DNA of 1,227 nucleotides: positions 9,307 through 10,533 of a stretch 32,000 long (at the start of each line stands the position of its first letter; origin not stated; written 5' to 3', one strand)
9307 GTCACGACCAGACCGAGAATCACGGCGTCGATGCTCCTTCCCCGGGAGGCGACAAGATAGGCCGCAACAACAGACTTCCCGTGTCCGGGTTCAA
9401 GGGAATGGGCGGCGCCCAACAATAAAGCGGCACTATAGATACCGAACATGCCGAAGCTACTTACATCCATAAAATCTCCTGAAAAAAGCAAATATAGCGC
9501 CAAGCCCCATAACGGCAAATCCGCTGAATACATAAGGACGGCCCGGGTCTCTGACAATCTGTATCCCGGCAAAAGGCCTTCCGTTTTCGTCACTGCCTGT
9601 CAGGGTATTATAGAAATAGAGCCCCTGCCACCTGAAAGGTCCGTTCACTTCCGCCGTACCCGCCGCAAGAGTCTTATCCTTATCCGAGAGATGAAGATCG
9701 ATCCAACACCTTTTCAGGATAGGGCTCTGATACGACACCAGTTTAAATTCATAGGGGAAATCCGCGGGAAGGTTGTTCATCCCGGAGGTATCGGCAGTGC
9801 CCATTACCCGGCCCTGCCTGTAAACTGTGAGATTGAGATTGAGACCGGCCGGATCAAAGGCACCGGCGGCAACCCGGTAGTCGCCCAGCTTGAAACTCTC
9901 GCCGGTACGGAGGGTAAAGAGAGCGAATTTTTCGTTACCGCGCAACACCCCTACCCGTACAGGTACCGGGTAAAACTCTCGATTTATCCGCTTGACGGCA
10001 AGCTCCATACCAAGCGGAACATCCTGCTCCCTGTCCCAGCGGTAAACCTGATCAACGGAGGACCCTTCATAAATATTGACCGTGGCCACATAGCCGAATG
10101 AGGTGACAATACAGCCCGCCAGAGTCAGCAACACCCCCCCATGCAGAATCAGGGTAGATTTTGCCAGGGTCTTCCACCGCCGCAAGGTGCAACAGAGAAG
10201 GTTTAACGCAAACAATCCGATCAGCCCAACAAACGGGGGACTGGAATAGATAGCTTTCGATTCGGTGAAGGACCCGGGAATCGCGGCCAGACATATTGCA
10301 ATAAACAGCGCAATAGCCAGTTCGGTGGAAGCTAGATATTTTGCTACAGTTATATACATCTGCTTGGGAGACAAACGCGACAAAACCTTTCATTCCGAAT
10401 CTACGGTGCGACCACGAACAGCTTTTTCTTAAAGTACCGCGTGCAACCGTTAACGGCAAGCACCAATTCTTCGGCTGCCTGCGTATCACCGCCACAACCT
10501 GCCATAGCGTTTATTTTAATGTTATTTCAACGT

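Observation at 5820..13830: Seven-gene translationally coupled envelope operon that fits no characterised system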

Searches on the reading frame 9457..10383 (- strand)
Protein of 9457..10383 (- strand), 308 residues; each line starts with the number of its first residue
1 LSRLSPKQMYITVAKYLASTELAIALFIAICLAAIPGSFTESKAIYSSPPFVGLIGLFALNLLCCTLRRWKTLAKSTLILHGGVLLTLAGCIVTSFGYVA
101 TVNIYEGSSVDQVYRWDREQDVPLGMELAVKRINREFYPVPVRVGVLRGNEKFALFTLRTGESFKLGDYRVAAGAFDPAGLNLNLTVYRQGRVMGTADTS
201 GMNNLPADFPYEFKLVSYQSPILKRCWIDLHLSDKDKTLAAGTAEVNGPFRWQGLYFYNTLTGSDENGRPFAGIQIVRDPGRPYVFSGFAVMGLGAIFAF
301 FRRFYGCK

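Call 3: search_protein_families(library=pfam, proteins=[window:9457-10383:-], max_evalue=0.01)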
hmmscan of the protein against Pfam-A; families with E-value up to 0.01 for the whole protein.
window:9457-10383:- (308 aa): 1 family
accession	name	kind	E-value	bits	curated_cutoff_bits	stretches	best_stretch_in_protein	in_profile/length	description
PF05140.19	ResB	-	8.6e-12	45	24.6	1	268-301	416-449/486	ResB-like family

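Call 4: search_protein_families(library=ncbifam, proteins=[window:9457-10383:-], max_evalue=0.01)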
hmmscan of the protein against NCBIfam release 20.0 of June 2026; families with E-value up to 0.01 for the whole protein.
window:9457-10383:- (308 aa): 0 families

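Call 9: find_homologous_proteins(query=window:9457-10383:-)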
Query window:9457-10383:- (308 aa): 328 proteins with E <= 0.001 among 4619 candidates; the best 120 are listed.
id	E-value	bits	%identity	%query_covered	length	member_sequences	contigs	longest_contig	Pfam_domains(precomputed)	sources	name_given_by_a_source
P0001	3.8e-198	675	97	99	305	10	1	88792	PF05140.20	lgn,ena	-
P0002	4.5e-176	602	86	99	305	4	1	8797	PF05140.20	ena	-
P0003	8.2e-172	588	87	97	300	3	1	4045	PF05140.20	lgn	-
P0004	8.9e-169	578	81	100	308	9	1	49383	PF05140.20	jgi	jgi:hypothetical protein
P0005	1.7e-145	502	70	99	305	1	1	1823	PF05140.20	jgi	jgi:hypothetical protein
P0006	5.3e-144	497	72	95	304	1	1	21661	PF05140.20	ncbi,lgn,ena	-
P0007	1.6e-135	469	65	99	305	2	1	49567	PF05140.20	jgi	jgi:hypothetical protein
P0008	3.7e-135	468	65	99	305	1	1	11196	PF05140.20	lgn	-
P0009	7.3e-134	464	68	94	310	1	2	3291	PF05140.20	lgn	-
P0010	1.1e-127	444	64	96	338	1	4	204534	PF05140.20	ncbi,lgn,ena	-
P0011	2.1e-127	443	67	94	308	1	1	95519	PF05140.20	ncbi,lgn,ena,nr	ncbi:MAG: hypothetical protein FD174_3342 [Geobacteraceae bacterium]|nr:MAG: hypothetical protein FD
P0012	7.7e-127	441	65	94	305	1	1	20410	PF05140.20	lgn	-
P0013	9.2e-127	440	65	95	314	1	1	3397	PF05140.20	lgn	-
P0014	8.0e-126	437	66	93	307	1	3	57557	PF05140.20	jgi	-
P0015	1.2e-125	437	63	98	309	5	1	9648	PF05140.20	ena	-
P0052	1.5e-114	400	60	94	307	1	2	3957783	PF05140.20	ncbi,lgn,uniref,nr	ncbi:ResB-like family cytochrome C biogenesis protein [Geobacter sp. DSM 9736]|uniref:ResB-like fami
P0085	2.8e-111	390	58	95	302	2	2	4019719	PF05140.20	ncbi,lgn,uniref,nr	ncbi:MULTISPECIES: ResB-like family cytochrome C biogenesis protein [Geobacter]|uniref:ResB-like fam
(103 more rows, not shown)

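Call 10: find_encoding_contigs(protein=P0085, flank=10000, max_places=3)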
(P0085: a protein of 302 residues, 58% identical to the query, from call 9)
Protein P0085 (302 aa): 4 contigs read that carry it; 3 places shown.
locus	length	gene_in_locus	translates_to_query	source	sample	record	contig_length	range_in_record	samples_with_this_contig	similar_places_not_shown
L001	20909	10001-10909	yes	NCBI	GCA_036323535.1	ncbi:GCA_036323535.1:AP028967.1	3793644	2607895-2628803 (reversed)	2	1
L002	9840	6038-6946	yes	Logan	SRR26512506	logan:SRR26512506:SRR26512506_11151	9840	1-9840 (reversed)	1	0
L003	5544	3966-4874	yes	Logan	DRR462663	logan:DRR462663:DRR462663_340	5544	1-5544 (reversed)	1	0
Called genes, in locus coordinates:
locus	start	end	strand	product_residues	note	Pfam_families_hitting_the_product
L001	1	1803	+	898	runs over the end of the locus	PF01436:NHL (faint), PF17170:DUF5128 (faint), PF17936:Big_6 (weak), PF19077:Big_13 (faint), PF27332:TP_0781 (faint), PF09136:Glucodextran_B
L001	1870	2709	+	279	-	PF22113:Mtrc-MtrF_II-IV_dom (faint), PF14522:Cytochrome_C7 (faint), PF09699:Paired_CXXCH_1 (faint)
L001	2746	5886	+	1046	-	PF09699:Paired_CXXCH_1 (faint), PF14522:Cytochrome_C7 (faint), PF14537:Cytochrom_c3_2 (faint), PF22113:Mtrc-MtrF_II-IV_dom, PF09698:GSu_C4xC__C2xCH (weak)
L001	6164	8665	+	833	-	PF28492:Beta_helix_4 (weak), PF05048:NosD (weak), PF13229:Beta_helix, PF05048:NosD, PF13229:Beta_helix, PF05048:NosD (weak), PF13229:Beta_helix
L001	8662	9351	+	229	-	PF02369:Big_1 (faint), PF10670:DUF4198 (faint), PF13620:CarboxypepD_reg (weak)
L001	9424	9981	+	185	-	PF04069:OpuAC (faint)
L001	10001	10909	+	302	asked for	PF05140:ResB (faint)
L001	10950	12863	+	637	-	PF03773:ArsP_1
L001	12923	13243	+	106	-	PF01050:MannoseP_isomer (weak), PF02311:AraC_binding, PF07883:Cupin_2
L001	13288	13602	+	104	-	PF05402:PqqD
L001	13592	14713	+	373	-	PF04055:Radical_SAM, PF13186:SPASM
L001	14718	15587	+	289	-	PF13186:SPASM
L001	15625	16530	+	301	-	PF12974:Phosphonate-bd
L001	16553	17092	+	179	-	-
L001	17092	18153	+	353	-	PF04143:Sulf_transp (weak)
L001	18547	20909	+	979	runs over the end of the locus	PF14522:Cytochrome_C7 (faint), PF14537:Cytochrom_c3_2 (faint), PF09698:GSu_C4xC__C2xCH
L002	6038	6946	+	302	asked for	PF05140:ResB (faint)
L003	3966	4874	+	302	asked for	PF05140:ResB (faint)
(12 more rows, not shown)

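Call 11: find_encoding_contigs(protein=P0052, flank=10000, max_places=2)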
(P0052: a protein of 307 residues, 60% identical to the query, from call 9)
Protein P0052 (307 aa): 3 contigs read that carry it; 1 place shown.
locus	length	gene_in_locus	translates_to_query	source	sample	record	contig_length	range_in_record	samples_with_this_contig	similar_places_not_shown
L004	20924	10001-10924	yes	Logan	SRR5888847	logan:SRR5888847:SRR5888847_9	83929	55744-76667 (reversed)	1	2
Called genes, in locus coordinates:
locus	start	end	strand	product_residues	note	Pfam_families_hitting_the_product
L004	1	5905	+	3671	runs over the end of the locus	PF06739:SBBP (faint), PF10102:DUF2341, PF00041:fn3, PF10102:DUF2341, PF13385:Laminin_G_3, PF00041:fn3 (weak), PF10102:DUF2341, PF00041:fn3 (weak), +4 more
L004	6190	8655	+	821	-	PF28492:Beta_helix_4 (faint), PF05048:NosD (weak), PF13229:Beta_helix, PF05048:NosD, PF13229:Beta_helix, PF05048:NosD, PF13229:Beta_helix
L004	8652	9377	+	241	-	PF13620:CarboxypepD_reg (weak)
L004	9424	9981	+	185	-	PF04069:OpuAC (faint)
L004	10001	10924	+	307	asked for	PF05140:ResB (faint)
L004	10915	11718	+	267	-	PF03824:NicO, PF13386:DsbD_2 (weak)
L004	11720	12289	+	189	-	PF24575:TPR_Slam (faint), PF07719:TPR_2 (faint), PF13428:TPR_14 (faint), PF14559:TPR_19 (faint), PF13432:TPR_16, PF13424:TPR_12 (weak), PF13414:TPR_11 (weak), PF00515:TPR_1 (weak), +4 more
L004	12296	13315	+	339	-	PF28492:Beta_helix_4 (weak), PF05048:NosD, PF13229:Beta_helix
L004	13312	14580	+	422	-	PF07690:MFS_1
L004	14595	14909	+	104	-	PF05402:PqqD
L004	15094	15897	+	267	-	PF04055:Radical_SAM, PF13186:SPASM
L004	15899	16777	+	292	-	PF13186:SPASM (weak)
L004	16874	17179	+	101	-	-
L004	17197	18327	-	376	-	PF00990:GGDEF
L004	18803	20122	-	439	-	-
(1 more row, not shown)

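Call 12: search_protein_families(library=ncbifam, proteins=[L001:9424-9981:+, L001:10950-12863:+, L001:12923-13243:+, L001:13288-13602:+, L001:13592-14713:+, L001:14718-15587:+], max_evalue=0.001)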
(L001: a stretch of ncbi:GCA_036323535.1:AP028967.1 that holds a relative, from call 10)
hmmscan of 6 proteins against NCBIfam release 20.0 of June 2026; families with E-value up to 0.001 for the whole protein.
L001:9424-9981:+ (185 aa): 0 families

L001:10950-12863:+ (637 aa): 2 families
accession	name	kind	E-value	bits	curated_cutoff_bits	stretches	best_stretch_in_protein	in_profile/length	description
NF033936.1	CuZnOut_SO0444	equivalog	1.7e-29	103.1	300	1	87-398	8-320/351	SO_0444 family Cu/Zn efflux transporter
NF040736.1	efflux_SaoE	equivalog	7.1e-24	84.7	325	1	90-391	21-298/352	efflux transporter SaoE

L001:12923-13243:+ (106 aa): 4 families
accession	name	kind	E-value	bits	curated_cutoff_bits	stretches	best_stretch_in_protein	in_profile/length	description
TIGR01479.1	GMP_PMI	equivalog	1.1e-07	31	372.95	1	22-101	367-447/467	mannose-1-phosphate guanylyltransferase/mannose-6-phosphate isomerase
NF049940.1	MandnitrLy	equivalog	1.9e-05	24.5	140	1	28-97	33-103/130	(R)-mandelonitrile lyase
TIGR02451.1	anti_sig_ChrR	subfamily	2.9e-05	24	124.5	1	23-60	120-158/216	ChrR family anti-sigma-E factor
TIGR02272.1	gentisate_1_2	equivalog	0.00057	18.9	442.1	1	29-97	83-150/336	gentisate 1,2-dioxygenase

L001:13288-13602:+ (104 aa): 6 families
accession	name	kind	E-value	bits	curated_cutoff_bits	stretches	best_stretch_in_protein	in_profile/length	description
TIGR04302.1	geo_PqqD_fam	equivalog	8.3e-52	173.9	100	1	1-102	1-102/102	GeoRSP system PqqD family peptide chaperone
TIGR03859.1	PQQ_PqqD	equivalog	1.9e-08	34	46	1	38-100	18-80/81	pyrroloquinoline quinone biosynthesis peptide chaperone PqqD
NF033530.1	lasso_PqqD_Strm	exception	7.8e-07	29.2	70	1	44-98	21-76/78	lasso peptide biosynthesis PqqD family chaperone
NF033536.1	lasso_PqqD_Bac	exception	2.7e-06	27.4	80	1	45-101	30-87/88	lasso peptide biosynthesis PqqD family chaperone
TIGR04248.1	SCM_PqqD_rel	equivalog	1.9e-05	24.8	100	1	43-101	23-82/84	SynChlorMet cassette protein ScmD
NF002535.0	PRK02079.1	equivalog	9.4e-05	22.1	101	1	39-101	29-90/92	pyrroloquinoline quinone biosynthesis peptide chaperone PqqD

L001:13592-14713:+ (373 aa): 61 families (the best 25 are shown)
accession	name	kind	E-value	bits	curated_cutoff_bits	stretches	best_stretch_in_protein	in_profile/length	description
TIGR04303.1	GeoRSP_rSAM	equivalog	1.7e-201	668.7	400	1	48-372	1-325/325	GeoRSP system radical SAM/SPASM protein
TIGR04545.1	rSAM_ahbD_hemeb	equivalog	2.9e-48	165.1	500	2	54-246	2-196/339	heme b synthase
TIGR04055.1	rSAM_NirJ2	equivalog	1.4e-47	162.9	500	1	54-371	2-322/326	putative heme d1 biosynthesis radical SAM protein NirJ2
TIGR03962.1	mycofact_rSAM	equivalog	2.9e-47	161.5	265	1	47-371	7-331/339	mycofactocin radical SAM maturase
TIGR04347.1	pseudo_SAM_Halo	equivalog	1.5e-43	149.6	525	2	34-249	21-236/390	TIGR04347 family pseudo-SAM/SPASM protein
TIGR04053.2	TIGR04053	equivalog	4.4e-43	147.9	395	2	49-220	5-182/366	TIGR04053 family radical SAM/SPASM domain-containing protein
TIGR04051.1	rSAM_NirJ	equivalog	7.2e-43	146.9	515.45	2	54-236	4-188/354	heme d1 biosynthesis radical SAM protein NirJ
TIGR04054.1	rSAM_NirJ1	equivalog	8.2e-39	133.3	650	2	50-246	35-231/387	putative heme d1 biosynthesis radical SAM protein NirJ1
TIGR04251.1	SCM_rSAM_ScmF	equivalog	1.4e-36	126.6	400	1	54-371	6-339/353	SynChlorMet cassette radical SAM/SPASM protein ScmF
TIGR04546.1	rSAM_ahbC_deAc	equivalog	1.3e-35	123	650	2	53-245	40-233/390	12,18-didecarboxysiroheme deacetylase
TIGR04250.1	SCM_rSAM_ScmE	equivalog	3.4e-32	111.7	400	2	51-243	2-198/358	SynChlorMet cassette radical SAM/SPASM protein ScmE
TIGR02109.1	PQQ_syn_pqqE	equivalog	1.4e-30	106.5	381.35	1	48-371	3-330/358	pyrroloquinoline quinone biosynthesis protein PqqE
NF045574.1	sacti_mat_StsB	exception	4.2e-29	101.7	625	1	52-365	95-407/466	StsB family radical SAM/SPASM domain sactipeptide maturase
TIGR04340.1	rSAM_ACGX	hypoth_equivalog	3e-28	99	400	2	54-226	5-184/341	radical SAM/SPASM domain protein, ACGX system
TIGR04103.1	rSAM_nif11_3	equivalog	5.9e-26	91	725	1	56-360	9-332/412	nif11-class peptide radical SAM maturase 3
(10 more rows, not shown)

L001:14718-15587:+ (289 aa): 19 families
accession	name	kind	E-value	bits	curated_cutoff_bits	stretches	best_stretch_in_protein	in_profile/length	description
TIGR04304.1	GeoRSP_SPASM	equivalog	3.3e-152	505.7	300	1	2-289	1-293/293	GeoRSP system SPASM domain protein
TIGR04085.1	rSAM_more_4Fe4S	domain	9.6e-12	45.2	27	1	201-288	1-93/93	SPASM domain-containing protein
NF041298.1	rSAM_mat_DynA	equivalog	1.8e-10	40.3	450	1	201-288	250-339/356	dynobactin maturation radical SAM/SPASM protein DynA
TIGR04340.1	rSAM_ACGX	hypoth_equivalog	4.3e-09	36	400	1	199-289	251-338/341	radical SAM/SPASM domain protein, ACGX system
TIGR04055.1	rSAM_NirJ2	equivalog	5.7e-08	32.7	500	1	199-288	234-322/326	putative heme d1 biosynthesis radical SAM protein NirJ2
TIGR04303.1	GeoRSP_rSAM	equivalog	1.3e-07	31.6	400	1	165-289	202-325/325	GeoRSP system radical SAM/SPASM protein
TIGR04053.2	TIGR04053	equivalog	1.8e-07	30.8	395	1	200-288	275-362/366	TIGR04053 family radical SAM/SPASM domain-containing protein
TIGR04545.1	rSAM_ahbD_hemeb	equivalog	8.8e-07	28.7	500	1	200-288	248-335/339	heme b synthase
TIGR03962.1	mycofact_rSAM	equivalog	1.8e-06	27.4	265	1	201-288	241-331/339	mycofactocin radical SAM maturase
TIGR04082.1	rSAM_for_selen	equivalog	7.3e-06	25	350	1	200-277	431-503/516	thio(seleno)oxazole modification radical SAM maturase SbtM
NF010321.0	PRK13758.1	equivalog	1.1e-05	24.8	441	1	208-272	265-332/370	anaerobic sulfatase-maturase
TIGR04083.1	rSAM_pep_methan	hypoth_equivalog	2.1e-05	23.6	300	1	205-288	240-329/376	TIGR04083 family peptide-modifying radical SAM enzyme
TIGR03942.1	sulfatase_rSAM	equivalog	5.4e-05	22.4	349.45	1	206-277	256-331/363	anaerobic sulfatase maturase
NF047865.1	rSAM_PapB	equivalog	6.8e-05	22.2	340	1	199-280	245-326/330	PapB family radical SAM/SPASM ranthipeptide maturase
TIGR03974.1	rSAM_six_Cys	equivalog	6.9e-05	21.9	425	1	200-283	346-429/451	thioether cross-link-forming SCIFF peptide maturase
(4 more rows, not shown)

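Call 18: find_related_loci(query=A1, collection=genome_contigs, flank=10000)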
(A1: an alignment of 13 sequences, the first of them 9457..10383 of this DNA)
Query A1 (308 aa) in genome_contigs; peptide patterns used: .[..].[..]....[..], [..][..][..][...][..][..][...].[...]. (x = any residue, [..] = any of these).
127 stretches matched a pattern; 46 encode a relative of the query (tblastn E <= 1e-3); 46 distinct loci.
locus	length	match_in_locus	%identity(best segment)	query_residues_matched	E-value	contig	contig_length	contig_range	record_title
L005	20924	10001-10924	86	1-308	0e+0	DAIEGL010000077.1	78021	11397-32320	MAG TPA_asm: Geobacter sp. isolate clean984 k141_236717, whole genome shotgun sequence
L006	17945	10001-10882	72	15-308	2e-143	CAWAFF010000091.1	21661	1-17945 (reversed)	MAG: uncultured delta proteobacterium isolate MFD03638.bin.2.1 genome assembly, contig: contig_6477, whole genome shotgu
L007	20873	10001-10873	66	16-306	4e-133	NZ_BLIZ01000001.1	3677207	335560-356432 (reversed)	Geobacter sp. AOG1 scaffold1, whole genome shotgun sequence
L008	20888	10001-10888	64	4-299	2e-128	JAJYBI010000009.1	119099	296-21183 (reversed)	MAG: Deltaproteobacteria bacterium isolate BP8.bin75 NODE_195_length_119099_cov_2.189381, whole genome shotgun sequence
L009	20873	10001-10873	64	16-306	4e-128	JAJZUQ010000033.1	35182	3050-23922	MAG: Deltaproteobacteria bacterium isolate SKS4.bin43 NODE_1746_length_35182_cov_2.057053, whole genome shotgun sequence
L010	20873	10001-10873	64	16-306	1e-126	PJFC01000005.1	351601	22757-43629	MAG: Geobacter sp. isolate H2geo H2geo_contig_5, whole genome shotgun sequence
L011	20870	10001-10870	67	15-304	2e-125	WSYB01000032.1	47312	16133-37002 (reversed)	MAG: Geobacteraceae bacterium isolate X3_MetaBAT.27 scaffold_690, whole genome shotgun sequence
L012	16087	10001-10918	58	1-306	7e-122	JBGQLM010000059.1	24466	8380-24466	MAG: Geobacteraceae bacterium isolate OBJ2_061818_050_38 k141_1109402_length_24466_cov_13.9695, whole genome shotgun seq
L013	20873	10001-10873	64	16-306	4e-122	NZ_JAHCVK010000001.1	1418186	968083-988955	Geomobilimonas luticola strain JCM 17780 NODE_1_length_1418186_cov_221.788490, whole genome shotgun sequence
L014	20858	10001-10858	64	18-303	4e-121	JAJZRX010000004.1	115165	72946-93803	MAG: Deltaproteobacteria bacterium isolate SKS3.bin12 NODE_208_length_115165_cov_3.255968, whole genome shotgun sequence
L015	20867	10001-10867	61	16-304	3e-121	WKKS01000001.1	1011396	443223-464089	MAG: Geobacter sp. isolate H7geo H7geo_contig_1, whole genome shotgun sequence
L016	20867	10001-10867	59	16-304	1e-119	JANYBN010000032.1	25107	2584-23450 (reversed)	MAG: Geobacter sp. isolate GL140_6_metabat_181 GL140_6_k141_2477438, whole genome shotgun sequence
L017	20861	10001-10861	60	18-304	2e-118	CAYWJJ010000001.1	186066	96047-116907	MAG TPA_asm: uncultured Geobacter sp. isolate SRP302447_co2_181 genome assembly, contig: NODE_248_length_186066_cov_28.2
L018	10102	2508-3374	60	16-304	2e-118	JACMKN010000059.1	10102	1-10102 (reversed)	MAG: Deltaproteobacteria bacterium isolate ES-bin-228 ES-bin-228-contig-k141_1414148, whole genome shotgun sequence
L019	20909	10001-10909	58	2-304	3e-118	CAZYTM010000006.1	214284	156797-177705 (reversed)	MAG TPA_asm: uncultured Geobacteraceae bacterium isolate SRP302447_co2_358 genome assembly, contig: NODE_201_length_2142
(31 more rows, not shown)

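Call 22: find_encoding_contigs(protein=P0001, flank=10000, max_places=2)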
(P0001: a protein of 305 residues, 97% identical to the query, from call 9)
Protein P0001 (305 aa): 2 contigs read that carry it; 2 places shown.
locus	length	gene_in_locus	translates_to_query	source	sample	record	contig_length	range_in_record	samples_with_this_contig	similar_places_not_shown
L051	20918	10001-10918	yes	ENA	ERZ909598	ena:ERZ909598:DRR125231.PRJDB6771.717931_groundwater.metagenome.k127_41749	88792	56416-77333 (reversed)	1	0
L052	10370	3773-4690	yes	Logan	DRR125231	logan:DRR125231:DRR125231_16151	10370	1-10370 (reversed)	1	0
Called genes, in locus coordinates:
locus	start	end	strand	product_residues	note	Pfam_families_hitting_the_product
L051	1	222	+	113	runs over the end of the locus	PF02518:HATPase_c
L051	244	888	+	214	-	PF00072:Response_reg, PF00196:GerE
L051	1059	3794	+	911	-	PF11845:Tll0287-like, PF13188:PAS_8 (faint), PF00989:PAS (faint), PF13426:PAS_9 (faint), PF08448:PAS_4, PF00512:HisKA (weak), PF02518:HATPase_c, PF00072:Response_reg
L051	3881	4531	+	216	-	PF00072:Response_reg, PF00196:GerE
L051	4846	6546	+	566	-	PF02203:TarH (weak), PF12729:4HB_MCP_1, PF00672:HAMP, PF00015:MCPsignal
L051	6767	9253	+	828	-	PF28492:Beta_helix_4, PF13229:Beta_helix (weak), PF05048:NosD (weak), PF13229:Beta_helix, PF05048:NosD, PF13229:Beta_helix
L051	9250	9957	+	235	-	PF13620:CarboxypepD_reg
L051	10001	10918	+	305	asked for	PF05140:ResB (faint)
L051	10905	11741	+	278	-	PF03824:NicO, PF13386:DsbD_2 (weak)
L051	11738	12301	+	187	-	PF13181:TPR_8 (faint), PF13428:TPR_14 (faint), PF13424:TPR_12, PF13414:TPR_11, PF13432:TPR_16 (weak), PF14559:TPR_19 (weak), PF00515:TPR_1, PF07719:TPR_2 (weak), +4 more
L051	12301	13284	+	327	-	PF28492:Beta_helix_4, PF05048:NosD, PF13229:Beta_helix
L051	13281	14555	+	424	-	PF07690:MFS_1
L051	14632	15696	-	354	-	PF04143:Sulf_transp (faint)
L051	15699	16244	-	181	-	-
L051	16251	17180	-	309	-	PF12974:Phosphonate-bd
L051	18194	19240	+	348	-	PF01891:CbiM, PF13190:PDGLE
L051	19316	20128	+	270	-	PF02361:CbiQ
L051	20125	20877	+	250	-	PF00005:ABC_tran, PF02463:SMC_N (faint), PF13304:AAA_21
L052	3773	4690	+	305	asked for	PF05140:ResB (faint)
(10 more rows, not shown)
